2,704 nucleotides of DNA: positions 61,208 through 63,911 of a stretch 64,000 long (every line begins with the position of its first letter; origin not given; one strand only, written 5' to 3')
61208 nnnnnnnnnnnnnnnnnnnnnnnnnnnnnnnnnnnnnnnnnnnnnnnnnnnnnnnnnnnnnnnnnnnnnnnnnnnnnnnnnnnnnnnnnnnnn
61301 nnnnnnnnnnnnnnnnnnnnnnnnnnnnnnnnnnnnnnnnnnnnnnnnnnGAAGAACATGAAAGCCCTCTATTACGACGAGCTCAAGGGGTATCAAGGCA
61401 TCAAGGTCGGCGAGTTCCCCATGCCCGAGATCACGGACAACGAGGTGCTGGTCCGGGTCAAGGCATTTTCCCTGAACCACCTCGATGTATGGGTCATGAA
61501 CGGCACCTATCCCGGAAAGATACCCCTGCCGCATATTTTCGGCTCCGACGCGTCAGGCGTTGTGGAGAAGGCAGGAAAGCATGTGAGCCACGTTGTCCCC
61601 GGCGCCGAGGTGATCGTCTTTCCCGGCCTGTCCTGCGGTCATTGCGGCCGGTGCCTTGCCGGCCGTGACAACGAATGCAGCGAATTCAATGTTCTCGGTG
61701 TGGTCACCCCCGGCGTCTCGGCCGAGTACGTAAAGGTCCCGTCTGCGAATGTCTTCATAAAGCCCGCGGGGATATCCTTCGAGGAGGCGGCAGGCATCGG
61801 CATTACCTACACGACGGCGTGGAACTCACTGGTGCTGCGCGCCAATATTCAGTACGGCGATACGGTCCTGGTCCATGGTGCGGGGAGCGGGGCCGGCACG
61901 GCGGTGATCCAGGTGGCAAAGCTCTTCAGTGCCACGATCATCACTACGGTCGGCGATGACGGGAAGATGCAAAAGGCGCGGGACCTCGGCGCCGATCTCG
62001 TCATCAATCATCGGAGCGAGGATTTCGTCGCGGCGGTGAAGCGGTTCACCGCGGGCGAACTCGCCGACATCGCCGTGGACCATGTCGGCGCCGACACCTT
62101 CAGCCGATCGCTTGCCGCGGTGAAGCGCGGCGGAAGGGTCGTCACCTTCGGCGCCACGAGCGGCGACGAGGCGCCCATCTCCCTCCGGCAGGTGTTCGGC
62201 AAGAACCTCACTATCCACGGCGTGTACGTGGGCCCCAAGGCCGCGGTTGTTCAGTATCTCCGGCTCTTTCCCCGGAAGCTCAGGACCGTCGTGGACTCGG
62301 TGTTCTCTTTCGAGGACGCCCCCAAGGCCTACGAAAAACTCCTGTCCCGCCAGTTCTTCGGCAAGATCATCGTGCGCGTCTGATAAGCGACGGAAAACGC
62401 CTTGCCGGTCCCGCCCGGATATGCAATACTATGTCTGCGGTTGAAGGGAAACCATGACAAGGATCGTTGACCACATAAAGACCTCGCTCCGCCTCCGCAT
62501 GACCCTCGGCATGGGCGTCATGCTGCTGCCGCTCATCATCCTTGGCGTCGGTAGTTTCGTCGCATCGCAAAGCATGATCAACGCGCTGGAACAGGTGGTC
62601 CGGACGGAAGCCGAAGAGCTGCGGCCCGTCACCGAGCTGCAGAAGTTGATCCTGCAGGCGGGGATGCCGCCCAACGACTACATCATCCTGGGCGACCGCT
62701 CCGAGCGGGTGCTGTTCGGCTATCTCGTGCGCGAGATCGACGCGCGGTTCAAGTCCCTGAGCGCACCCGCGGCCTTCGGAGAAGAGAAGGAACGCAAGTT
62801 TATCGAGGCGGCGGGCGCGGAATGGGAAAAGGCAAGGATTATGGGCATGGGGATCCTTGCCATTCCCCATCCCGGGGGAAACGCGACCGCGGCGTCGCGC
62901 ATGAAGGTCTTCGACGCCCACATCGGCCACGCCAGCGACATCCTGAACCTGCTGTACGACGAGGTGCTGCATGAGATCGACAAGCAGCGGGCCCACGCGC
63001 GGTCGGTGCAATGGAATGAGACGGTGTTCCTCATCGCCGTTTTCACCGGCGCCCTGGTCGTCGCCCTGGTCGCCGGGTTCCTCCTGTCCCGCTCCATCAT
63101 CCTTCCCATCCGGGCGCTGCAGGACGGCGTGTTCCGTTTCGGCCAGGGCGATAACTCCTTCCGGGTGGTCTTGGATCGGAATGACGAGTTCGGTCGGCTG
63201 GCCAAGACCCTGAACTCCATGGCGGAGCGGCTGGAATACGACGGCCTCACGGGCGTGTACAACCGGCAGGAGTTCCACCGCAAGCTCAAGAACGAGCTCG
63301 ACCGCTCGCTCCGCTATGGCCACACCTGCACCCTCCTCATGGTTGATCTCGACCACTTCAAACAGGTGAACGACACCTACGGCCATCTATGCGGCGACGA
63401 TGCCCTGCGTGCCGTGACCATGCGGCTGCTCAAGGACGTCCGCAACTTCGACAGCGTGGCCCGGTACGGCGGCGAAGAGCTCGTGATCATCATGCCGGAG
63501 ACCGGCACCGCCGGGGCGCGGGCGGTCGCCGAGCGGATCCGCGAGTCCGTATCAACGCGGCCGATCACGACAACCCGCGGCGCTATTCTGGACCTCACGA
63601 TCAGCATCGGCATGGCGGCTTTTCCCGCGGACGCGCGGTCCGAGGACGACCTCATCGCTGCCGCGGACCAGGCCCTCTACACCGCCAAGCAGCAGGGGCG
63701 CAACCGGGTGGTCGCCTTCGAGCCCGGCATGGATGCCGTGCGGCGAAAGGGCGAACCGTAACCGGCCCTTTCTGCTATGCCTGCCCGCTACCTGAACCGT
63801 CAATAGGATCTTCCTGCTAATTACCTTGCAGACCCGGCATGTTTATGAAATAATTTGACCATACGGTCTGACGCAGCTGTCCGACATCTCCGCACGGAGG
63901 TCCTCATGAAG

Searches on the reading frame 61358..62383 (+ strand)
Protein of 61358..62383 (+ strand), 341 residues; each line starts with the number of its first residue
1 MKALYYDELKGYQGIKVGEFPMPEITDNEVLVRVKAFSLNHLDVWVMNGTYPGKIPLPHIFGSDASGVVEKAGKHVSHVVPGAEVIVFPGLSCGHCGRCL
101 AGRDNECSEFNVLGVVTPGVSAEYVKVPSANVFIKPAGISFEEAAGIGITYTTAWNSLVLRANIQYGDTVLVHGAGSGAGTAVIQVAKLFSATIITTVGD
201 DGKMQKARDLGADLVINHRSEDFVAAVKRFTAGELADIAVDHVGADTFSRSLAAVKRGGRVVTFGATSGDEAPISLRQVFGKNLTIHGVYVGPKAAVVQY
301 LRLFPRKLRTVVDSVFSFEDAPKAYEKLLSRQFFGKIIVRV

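Call 10: search_protein_families(library=pfam, proteins=[window:61358-62383:+], max_evalue=0.001)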
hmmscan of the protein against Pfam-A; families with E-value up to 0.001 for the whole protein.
window:61358-62383:+ (341 aa): 3 families
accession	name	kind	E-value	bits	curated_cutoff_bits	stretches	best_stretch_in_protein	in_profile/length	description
PF00107.32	ADH_zinc_N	-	1.6e-28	99.7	31.8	1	179-303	2-126/129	Zinc-binding dehydrogenase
PF08240.17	ADH_N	-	2.7e-25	89.1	23.5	1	27-136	2-103/104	Alcohol dehydrogenase GroES-like domain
PF13602.12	ADH_zinc_N_2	-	8.6e-18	66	27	1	210-339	1-134/134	Zinc-binding dehydrogenase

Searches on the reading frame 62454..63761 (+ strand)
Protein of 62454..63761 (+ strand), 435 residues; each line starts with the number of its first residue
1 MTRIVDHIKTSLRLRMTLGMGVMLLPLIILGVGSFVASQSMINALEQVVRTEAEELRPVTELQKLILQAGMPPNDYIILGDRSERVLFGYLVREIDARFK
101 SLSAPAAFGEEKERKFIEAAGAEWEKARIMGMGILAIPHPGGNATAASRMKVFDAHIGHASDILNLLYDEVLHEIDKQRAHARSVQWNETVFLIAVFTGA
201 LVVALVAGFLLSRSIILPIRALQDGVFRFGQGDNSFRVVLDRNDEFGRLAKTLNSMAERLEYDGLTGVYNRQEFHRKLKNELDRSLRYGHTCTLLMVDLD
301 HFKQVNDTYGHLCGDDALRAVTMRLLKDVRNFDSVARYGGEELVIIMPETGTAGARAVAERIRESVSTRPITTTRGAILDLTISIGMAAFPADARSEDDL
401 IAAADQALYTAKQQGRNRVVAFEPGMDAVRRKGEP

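Call 10: search_protein_families(library=pfam, proteins=[window:62454-63761:+], max_evalue=0.001)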
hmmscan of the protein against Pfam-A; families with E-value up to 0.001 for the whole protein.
window:62454-63761:+ (435 aa): 2 families
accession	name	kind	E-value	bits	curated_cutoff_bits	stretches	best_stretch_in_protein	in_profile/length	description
PF00990.26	GGDEF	-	2.7e-49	167.5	23.8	1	262-418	3-161/161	Diguanylate cyclase, GGDEF domain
PF00672.30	HAMP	-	1.4e-10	41.7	25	1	210-261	1-52/53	HAMP domain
